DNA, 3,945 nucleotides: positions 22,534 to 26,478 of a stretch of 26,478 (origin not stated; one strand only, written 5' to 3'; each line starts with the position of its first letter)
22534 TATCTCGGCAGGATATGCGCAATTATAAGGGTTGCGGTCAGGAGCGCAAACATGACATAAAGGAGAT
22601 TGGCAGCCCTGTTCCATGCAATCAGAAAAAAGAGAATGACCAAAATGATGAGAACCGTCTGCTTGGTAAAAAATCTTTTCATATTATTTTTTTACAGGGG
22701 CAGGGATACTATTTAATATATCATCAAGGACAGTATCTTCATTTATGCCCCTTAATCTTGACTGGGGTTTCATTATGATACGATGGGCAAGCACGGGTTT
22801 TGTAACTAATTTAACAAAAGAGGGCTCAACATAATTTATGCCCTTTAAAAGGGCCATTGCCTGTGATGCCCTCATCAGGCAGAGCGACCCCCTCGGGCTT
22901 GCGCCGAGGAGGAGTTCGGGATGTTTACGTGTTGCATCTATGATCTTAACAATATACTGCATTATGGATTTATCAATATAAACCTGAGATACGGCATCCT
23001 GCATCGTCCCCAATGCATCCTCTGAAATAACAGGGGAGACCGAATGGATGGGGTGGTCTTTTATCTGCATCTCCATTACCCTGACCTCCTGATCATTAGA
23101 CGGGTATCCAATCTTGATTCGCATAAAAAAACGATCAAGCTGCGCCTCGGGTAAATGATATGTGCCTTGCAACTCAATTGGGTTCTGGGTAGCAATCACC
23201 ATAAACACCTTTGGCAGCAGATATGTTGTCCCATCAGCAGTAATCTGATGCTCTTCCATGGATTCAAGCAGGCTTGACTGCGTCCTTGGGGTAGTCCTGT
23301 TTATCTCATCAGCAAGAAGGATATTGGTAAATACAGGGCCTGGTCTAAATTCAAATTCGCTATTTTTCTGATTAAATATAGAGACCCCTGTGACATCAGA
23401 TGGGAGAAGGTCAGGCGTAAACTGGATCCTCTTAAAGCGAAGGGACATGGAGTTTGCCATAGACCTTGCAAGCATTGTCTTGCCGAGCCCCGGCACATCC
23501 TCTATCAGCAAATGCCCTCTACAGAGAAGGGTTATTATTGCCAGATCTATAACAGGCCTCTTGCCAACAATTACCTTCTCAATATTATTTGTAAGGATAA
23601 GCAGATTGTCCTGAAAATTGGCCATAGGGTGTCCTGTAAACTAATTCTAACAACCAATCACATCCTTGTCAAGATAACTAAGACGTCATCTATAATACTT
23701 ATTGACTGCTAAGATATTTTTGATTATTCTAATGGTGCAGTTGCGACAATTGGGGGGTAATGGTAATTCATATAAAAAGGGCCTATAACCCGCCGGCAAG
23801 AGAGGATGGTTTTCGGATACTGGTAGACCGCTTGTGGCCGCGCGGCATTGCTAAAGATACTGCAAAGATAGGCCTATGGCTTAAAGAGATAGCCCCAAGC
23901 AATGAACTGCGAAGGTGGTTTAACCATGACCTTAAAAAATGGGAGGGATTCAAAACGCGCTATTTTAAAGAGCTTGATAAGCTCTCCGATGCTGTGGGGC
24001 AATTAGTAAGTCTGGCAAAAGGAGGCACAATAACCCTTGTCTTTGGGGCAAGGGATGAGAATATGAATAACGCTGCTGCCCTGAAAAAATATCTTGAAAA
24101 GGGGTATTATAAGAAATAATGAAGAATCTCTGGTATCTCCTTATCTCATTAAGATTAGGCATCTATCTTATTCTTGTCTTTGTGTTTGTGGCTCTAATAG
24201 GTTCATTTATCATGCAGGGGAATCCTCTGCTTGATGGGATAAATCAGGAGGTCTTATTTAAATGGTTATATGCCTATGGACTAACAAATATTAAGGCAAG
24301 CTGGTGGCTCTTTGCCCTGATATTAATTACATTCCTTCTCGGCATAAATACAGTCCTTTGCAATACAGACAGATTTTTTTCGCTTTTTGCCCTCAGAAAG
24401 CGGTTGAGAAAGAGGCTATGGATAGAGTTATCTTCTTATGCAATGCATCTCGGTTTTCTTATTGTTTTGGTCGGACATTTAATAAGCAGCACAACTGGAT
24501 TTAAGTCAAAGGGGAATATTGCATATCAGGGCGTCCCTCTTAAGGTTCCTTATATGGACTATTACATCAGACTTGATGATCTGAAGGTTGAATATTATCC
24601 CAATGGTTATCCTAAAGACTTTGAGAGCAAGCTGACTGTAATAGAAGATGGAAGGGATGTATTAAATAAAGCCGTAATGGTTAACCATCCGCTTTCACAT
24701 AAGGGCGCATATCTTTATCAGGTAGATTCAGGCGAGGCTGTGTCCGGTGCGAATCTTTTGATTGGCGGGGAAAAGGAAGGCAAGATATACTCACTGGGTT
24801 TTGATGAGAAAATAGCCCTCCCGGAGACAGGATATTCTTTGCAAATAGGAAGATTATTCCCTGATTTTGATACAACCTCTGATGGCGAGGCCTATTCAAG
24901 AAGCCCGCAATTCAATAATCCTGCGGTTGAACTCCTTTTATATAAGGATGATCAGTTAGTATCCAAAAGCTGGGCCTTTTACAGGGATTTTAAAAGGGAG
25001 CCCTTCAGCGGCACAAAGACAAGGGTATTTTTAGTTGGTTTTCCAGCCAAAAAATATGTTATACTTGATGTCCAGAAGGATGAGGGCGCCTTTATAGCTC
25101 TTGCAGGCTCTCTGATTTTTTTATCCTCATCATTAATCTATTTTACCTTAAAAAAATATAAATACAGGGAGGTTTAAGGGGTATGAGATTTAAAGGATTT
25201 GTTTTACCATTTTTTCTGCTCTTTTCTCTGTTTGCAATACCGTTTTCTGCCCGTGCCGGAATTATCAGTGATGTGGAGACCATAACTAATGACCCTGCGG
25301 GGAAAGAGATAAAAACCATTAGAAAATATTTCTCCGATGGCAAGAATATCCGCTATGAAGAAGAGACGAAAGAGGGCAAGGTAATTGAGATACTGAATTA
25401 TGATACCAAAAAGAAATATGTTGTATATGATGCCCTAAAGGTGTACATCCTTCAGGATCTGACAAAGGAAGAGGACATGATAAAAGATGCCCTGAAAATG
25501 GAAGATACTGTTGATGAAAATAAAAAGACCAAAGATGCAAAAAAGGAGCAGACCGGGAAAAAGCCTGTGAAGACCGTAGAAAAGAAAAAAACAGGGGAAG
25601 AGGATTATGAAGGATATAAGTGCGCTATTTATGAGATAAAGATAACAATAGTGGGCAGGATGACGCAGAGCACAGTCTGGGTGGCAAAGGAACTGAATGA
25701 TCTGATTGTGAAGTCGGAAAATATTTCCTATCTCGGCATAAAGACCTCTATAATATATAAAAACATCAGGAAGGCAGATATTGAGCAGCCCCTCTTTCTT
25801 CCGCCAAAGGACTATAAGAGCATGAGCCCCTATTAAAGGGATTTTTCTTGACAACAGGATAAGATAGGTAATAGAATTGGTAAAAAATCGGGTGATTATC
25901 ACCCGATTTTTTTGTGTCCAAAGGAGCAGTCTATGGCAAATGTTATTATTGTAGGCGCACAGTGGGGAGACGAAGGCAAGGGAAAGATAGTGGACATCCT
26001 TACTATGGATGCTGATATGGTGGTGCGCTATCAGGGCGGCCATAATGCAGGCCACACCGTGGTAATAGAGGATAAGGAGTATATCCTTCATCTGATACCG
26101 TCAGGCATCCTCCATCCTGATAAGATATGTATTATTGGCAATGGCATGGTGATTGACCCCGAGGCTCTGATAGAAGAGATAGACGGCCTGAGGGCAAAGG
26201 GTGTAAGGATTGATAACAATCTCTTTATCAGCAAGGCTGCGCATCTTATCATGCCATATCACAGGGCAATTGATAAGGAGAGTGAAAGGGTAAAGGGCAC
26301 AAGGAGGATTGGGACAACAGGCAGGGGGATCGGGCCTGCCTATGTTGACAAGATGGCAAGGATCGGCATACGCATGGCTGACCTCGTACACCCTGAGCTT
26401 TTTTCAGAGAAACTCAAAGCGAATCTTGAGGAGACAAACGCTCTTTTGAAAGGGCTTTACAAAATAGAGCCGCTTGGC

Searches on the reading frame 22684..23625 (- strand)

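Call 32: search_protein_families(library=pfam, proteins=[window:22684-23625:-], max_evalue=0.001)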
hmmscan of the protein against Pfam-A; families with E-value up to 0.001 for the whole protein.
window:22684-23625:- (313 aa): 6 families
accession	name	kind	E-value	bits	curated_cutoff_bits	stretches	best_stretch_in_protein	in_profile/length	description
PF07726.17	AAA_3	-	2.6e-64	215.4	27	1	38-168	1-131/131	ATPase family associated with various cellular activities (AAA)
PF17863.7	AAA_lid_2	-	6.1e-19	68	22.7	1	231-303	2-74/74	AAA lid domain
PF07728.20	AAA_5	-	8.5e-12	45.7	22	1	44-166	7-139/139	AAA domain (dynein-related subfamily)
PF20030.5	bpMoxR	-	2.2e-08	33.8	27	1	12-185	7-179/205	MoxR domain in the MoxR-vWA-beta-propeller ternary systems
PF00004.35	AAA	-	3.4e-08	34.4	21.2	1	44-173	6-130/131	ATPase family associated with various cellular activities (AAA)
PF05496.18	RuvB_N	-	8.9e-05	22.7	27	0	37-128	34-113/159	Holliday junction DNA helicase RuvB P-loop domain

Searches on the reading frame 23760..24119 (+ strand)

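Call 32: search_protein_families(library=pfam, proteins=[window:23760-24119:+], max_evalue=0.001)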
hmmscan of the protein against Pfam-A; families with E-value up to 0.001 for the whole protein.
window:23760-24119:+ (119 aa): 3 families
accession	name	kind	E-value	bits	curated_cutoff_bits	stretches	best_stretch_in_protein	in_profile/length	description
PF22752.1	DUF488-N3i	-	9e-38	130.2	27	1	3-116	2-115/131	Inactive DUF488-N3 subclade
PF04343.18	DUF488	-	1e-29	104.1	22.2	1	5-112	2-121/121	Domain of unknown function DUF488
PF22751.1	DUF488-N3a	-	2.4e-21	76.6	27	1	3-114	1-116/118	Active DUF488-N3 subclade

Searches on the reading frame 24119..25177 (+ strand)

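Call 32: search_protein_families(library=pfam, proteins=[window:24119-25177:+], max_evalue=0.001)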
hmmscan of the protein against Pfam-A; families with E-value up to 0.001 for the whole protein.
window:24119-25177:+ (352 aa): 1 family
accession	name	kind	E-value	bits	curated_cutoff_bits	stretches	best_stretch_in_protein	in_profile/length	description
PF05140.19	ResB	-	4.8e-34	118.4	24.6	2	100-345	148-451/486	ResB-like family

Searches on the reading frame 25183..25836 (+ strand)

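Call 32: search_protein_families(library=pfam, proteins=[window:25183-25836:+], max_evalue=0.001)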
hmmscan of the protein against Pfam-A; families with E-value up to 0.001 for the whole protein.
window:25183-25836:+ (217 aa): 1 family
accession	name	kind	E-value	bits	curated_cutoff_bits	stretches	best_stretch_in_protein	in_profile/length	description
PF14371.13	DUF4412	-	2.6e-07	31.1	21.6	1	116-173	71-124/191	Domain of unknown function (DUF4412)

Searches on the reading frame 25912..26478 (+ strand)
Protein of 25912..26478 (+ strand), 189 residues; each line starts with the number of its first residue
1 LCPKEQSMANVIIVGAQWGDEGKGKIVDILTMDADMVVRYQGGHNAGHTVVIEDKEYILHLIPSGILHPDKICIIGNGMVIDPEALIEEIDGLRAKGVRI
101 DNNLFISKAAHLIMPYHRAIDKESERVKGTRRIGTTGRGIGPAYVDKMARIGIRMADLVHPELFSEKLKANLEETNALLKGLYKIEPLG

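Call 32: search_protein_families(library=pfam, proteins=[window:25912-26478:+], max_evalue=0.001)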
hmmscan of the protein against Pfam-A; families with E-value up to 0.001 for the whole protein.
window:25912-26478:+ (189 aa): 1 family
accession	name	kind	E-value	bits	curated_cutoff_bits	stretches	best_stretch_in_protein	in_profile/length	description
PF00709.27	Adenylsucc_synt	-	5.3e-79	266.3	27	1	12-185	1-175/416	Adenylosuccinate synthetase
